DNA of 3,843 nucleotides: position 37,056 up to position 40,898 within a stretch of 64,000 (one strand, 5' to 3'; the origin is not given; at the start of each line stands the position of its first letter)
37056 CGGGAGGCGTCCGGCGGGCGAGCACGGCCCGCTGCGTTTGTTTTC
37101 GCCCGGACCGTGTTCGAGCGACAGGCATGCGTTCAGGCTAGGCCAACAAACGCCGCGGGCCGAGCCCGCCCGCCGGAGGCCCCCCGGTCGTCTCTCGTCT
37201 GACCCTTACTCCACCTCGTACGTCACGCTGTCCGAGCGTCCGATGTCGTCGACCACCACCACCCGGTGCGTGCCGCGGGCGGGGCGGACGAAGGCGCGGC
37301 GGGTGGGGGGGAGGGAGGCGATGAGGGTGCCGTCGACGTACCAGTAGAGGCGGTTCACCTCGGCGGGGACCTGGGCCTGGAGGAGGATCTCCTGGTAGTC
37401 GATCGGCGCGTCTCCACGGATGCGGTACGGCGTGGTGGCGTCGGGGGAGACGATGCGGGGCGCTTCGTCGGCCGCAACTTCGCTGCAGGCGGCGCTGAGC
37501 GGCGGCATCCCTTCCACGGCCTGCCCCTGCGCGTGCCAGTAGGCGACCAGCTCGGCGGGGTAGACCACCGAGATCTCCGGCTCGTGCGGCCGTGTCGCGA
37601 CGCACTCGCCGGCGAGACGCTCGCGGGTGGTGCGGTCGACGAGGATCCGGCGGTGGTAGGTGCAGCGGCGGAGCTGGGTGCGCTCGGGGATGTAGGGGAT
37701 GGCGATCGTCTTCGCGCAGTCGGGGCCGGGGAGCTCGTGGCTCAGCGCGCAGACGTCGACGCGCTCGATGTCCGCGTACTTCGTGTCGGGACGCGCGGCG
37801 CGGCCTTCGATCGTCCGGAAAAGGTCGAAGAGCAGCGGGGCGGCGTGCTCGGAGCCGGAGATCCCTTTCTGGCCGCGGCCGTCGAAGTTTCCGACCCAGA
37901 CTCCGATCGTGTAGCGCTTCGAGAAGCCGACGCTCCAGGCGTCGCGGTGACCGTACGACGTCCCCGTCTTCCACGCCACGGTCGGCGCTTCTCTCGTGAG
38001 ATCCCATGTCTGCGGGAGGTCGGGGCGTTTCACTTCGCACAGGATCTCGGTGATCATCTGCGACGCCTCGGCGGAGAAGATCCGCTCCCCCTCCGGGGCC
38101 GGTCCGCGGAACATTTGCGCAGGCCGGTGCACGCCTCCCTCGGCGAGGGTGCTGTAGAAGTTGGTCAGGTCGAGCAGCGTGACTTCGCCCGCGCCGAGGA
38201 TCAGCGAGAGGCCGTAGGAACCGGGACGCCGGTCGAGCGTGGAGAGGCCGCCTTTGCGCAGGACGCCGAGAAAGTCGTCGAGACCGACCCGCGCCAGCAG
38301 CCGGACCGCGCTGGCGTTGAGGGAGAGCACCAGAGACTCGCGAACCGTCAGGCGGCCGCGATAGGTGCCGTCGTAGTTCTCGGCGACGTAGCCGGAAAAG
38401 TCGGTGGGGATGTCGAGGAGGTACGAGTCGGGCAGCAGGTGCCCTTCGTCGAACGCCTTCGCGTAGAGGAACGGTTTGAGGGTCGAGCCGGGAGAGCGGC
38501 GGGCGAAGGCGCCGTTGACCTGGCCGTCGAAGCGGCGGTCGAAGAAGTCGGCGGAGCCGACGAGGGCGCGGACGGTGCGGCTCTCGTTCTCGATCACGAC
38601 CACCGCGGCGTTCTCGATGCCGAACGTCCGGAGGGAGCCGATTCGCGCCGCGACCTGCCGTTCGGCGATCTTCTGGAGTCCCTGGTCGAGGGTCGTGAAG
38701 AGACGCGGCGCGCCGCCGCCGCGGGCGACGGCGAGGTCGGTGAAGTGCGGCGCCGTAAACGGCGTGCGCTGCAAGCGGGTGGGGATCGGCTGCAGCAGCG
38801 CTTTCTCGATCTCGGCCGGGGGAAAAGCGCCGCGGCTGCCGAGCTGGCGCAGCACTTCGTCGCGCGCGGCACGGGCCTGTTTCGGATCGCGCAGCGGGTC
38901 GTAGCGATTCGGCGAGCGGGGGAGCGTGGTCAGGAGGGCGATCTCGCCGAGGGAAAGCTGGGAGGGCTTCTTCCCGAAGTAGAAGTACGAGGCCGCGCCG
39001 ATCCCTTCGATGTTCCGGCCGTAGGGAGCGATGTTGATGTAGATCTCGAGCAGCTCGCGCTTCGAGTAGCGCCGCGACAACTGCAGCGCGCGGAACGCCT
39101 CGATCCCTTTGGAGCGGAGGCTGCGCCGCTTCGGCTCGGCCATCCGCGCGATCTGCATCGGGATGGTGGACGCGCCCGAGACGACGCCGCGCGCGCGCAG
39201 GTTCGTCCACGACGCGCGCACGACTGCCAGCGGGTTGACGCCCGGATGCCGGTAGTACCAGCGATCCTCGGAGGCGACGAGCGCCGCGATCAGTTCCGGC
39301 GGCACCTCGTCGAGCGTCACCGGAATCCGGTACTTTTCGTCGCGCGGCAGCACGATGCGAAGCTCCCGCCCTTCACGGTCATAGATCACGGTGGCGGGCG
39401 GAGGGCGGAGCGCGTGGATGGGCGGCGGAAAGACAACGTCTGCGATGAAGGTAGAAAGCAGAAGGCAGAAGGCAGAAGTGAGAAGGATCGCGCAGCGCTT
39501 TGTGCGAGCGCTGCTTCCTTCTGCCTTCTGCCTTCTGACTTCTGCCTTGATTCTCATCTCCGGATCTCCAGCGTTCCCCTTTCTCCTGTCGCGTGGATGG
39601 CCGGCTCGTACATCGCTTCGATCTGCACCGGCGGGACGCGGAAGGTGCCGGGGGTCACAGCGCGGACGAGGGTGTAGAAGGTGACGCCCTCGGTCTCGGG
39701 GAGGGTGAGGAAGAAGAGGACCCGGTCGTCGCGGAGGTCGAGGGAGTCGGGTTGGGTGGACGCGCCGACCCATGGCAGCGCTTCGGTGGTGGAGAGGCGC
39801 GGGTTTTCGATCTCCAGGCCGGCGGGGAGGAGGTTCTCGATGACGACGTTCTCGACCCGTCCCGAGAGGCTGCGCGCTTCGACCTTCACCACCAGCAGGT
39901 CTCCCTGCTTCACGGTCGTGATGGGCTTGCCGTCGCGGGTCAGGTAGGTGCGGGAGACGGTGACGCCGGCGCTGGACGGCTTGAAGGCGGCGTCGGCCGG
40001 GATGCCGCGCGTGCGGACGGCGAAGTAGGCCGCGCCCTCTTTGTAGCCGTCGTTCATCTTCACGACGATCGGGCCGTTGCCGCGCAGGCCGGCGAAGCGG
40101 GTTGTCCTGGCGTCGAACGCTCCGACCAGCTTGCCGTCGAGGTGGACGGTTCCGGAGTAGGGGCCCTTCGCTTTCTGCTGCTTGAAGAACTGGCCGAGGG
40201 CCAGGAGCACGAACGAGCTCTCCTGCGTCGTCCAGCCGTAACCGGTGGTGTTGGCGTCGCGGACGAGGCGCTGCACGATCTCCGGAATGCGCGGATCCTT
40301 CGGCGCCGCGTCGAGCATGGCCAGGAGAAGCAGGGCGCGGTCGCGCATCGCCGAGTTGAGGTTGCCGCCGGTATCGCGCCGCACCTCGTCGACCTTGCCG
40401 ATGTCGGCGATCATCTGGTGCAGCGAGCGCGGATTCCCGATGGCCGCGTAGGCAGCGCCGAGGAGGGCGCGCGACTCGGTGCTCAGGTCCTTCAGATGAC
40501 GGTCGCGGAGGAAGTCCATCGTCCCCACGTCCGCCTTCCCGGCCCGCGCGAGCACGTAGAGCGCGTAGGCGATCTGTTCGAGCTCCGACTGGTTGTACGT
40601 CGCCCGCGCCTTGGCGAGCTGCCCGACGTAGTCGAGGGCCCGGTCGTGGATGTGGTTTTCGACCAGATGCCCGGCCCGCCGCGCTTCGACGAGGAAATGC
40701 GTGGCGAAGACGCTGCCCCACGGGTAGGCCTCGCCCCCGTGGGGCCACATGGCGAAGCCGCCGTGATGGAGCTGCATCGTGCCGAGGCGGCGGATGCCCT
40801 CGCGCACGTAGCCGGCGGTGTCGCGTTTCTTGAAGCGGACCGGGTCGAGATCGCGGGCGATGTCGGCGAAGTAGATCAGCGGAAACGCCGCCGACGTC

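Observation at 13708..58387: Dispersed roughly 140-bp long-stem palindromic element: six full copies plus one short relic in 64 kb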

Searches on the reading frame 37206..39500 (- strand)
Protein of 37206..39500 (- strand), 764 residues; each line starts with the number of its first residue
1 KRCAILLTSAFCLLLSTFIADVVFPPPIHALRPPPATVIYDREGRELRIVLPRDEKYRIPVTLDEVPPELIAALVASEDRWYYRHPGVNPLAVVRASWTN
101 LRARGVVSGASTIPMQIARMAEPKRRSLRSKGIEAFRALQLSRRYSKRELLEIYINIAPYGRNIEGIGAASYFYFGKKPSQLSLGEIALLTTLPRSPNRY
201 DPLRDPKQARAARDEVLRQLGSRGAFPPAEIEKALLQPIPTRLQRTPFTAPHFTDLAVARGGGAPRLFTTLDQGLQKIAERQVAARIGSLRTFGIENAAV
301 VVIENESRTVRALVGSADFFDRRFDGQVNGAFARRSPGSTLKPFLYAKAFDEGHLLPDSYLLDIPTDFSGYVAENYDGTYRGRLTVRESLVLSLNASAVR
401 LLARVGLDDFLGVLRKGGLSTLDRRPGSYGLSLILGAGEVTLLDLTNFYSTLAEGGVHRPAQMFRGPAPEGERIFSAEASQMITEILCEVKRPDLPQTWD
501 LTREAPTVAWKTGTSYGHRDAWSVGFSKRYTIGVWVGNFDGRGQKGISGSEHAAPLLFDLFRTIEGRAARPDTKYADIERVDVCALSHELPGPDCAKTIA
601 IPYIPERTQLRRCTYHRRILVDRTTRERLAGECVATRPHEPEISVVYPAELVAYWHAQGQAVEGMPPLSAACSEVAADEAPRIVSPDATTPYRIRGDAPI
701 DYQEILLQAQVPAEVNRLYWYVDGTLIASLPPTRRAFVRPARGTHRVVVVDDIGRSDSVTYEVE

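Call 76: find_homologous_proteins(query=window:37206-39500:-, max_evalue=1e-50)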
Query window:37206-39500:- (764 aa): 5691 proteins with E <= 1e-50 among 8000 candidates; the best 120 are listed.
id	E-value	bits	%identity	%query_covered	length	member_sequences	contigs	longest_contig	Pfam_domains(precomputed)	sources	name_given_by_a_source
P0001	0.0e+0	1731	100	100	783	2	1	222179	PF00912.29,PF06832.19,PF00905.28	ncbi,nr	ncbi:MAG TPA: penicillin-binding protein 1C [Thermoanaerobaculia bacterium]|nr:penicillin-binding pr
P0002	0.0e+0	1442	82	100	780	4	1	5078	PF00912.29,PF06832.19,PF00905.28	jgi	-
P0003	0.0e+0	1400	81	99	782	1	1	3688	PF00912.29,PF06832.19,PF00905.28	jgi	-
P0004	0.0e+0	1090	64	99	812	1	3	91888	PF00912.29,PF06832.19,PF00905.28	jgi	-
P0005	0.0e+0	1078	64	97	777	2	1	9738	PF00912.29,PF06832.19,PF00905.28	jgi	jgi:penicillin-binding protein 1C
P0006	0.0e+0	1073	64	100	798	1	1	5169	PF00912.29,PF06832.19,PF00905.28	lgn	-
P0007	0.0e+0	1069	63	100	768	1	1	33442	PF00912.29,PF06832.19,PF00905.28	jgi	jgi:penicillin-binding protein 1C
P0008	0.0e+0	1066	64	97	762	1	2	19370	PF00912.29,PF06832.19,PF00905.28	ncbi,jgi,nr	ncbi:MAG TPA: penicillin-binding protein 1C [Thermoanaerobaculia bacterium]|jgi:penicillin-binding p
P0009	0.0e+0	1066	63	99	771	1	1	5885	PF00912.29,PF06832.19,PF00905.28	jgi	jgi:penicillin-binding protein 1C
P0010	0.0e+0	1063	63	99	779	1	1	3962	PF00912.29,PF06832.19,PF00905.28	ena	-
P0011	0.0e+0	1062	62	99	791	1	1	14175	PF00912.29,PF06832.19,PF00905.28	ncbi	ncbi:MAG: penicillin-binding protein 1C, partial [Thermoanaerobaculia bacterium]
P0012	0.0e+0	1061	62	97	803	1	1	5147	PF00912.29,PF06832.19,PF00905.28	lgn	-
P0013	0.0e+0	1061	63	100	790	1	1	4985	PF00912.29,PF06832.19,PF00905.28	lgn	-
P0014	0.0e+0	1058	63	97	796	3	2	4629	PF00912.29,PF06832.19,PF00905.28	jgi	jgi:penicillin-binding protein 1C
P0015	0.0e+0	1058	62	99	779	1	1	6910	PF00912.29,PF06832.19,PF00905.28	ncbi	-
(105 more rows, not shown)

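Call 77: find_encoding_contigs(protein=P0002, flank=2500, max_places=4)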
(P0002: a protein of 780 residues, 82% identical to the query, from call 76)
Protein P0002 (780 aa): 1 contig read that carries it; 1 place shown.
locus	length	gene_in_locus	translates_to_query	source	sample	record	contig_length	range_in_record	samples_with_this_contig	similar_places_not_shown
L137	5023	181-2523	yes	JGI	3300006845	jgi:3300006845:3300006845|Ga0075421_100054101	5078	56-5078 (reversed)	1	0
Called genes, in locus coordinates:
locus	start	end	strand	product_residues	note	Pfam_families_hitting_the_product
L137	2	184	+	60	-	?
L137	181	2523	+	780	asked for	PF00912:Transgly, PF00905:Transpeptidase, PF06832:BiPBP_C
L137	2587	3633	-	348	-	PF12281:NTP_transf_8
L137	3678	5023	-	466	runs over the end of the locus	?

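Call 78: find_encoding_contigs(protein=P0003, flank=2500, max_places=4)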
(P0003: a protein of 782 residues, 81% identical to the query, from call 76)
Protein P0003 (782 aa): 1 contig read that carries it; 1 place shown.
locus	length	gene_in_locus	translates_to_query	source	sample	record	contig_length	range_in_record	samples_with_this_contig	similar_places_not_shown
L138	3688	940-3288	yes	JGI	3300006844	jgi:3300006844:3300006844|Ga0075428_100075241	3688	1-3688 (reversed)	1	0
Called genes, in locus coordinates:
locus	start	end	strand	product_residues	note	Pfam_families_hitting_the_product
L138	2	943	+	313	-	?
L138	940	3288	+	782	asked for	PF00912:Transgly, PF00905:Transpeptidase, PF06832:BiPBP_C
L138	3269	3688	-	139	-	?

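Call 79: find_encoding_contigs(protein=P0004, flank=2500, max_places=4)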
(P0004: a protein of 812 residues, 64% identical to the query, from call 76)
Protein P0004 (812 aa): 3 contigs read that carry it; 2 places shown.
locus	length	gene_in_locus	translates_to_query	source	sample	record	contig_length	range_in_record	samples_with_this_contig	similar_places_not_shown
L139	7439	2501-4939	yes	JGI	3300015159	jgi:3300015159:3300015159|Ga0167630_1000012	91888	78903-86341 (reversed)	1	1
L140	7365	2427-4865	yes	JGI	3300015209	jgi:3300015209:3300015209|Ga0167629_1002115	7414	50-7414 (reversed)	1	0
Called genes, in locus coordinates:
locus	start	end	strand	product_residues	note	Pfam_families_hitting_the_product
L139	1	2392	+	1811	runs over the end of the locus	PF11974:bMG3, PF01835:MG2, PF17972:bMG5, PF17962:bMG6, PF07703:A2M_BRD, PF00207:A2M, PF07678:TED_complement (weak), PF17973:bMG10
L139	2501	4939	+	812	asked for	PF00912:Transgly, PF00905:Transpeptidase, PF06832:BiPBP_C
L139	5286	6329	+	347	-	PF06123:CreD (weak)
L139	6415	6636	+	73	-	-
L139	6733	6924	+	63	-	-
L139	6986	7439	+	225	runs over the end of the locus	PF00583:Acetyltransf_1, PF12746:GNAT_acetyltran (weak), PF13673:Acetyltransf_10 (weak), PF08445:FR47, PF13508:Acetyltransf_7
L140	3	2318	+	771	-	?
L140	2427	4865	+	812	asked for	PF00912:Transgly, PF00905:Transpeptidase, PF06832:BiPBP_C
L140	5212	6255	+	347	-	PF06123:CreD (weak)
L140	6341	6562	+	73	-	-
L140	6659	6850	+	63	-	-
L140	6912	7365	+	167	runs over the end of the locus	?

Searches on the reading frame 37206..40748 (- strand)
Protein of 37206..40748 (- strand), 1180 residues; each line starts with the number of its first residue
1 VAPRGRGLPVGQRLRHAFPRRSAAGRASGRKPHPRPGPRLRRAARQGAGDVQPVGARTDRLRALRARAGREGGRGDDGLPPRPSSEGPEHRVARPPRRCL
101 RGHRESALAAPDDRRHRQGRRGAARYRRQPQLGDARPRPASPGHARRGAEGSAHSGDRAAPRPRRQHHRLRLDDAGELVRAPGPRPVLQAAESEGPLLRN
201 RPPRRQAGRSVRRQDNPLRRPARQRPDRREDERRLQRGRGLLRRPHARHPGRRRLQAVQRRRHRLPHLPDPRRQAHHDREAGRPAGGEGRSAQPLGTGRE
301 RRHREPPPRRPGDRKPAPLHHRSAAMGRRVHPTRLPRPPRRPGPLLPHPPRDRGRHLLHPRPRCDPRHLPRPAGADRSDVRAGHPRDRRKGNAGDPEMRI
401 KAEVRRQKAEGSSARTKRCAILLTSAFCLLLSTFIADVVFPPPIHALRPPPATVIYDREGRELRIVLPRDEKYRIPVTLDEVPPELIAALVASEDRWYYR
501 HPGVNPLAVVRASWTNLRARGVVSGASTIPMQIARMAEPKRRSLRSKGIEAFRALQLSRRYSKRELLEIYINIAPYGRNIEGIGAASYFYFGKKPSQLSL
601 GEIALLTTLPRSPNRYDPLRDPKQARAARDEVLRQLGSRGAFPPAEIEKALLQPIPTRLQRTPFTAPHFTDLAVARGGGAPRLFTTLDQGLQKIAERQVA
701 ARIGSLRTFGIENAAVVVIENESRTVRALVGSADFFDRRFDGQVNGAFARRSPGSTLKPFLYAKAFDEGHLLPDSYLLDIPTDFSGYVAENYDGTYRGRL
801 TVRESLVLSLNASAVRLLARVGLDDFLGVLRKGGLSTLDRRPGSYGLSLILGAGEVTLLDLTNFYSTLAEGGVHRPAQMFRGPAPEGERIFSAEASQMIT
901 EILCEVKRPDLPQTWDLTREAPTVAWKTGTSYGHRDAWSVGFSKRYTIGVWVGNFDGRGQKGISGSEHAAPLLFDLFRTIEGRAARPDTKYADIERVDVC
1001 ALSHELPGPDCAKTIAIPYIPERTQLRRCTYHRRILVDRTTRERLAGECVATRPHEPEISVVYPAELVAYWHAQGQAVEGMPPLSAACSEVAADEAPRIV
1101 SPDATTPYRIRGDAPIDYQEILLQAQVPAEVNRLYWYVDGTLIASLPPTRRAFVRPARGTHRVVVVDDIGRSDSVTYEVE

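Call 25: search_protein_families(library=pfam, proteins=[window:37206-40748:-])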
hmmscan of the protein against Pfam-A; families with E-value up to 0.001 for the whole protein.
window:37206-40748:- (1180 aa): 3 families
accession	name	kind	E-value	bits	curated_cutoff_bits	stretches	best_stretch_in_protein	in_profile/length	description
PF00912.28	Transgly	-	2.8e-52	177.2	27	1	470-636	10-177/178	Transglycosylase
PF00905.27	Transpeptidase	-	2.4e-17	63.5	22.1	1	715-934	2-245/299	Penicillin binding protein transpeptidase domain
PF06832.18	BiPBP_C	-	9.4e-17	61.1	26.8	1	1089-1175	4-88/90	Penicillin-Binding Protein C-terminus Family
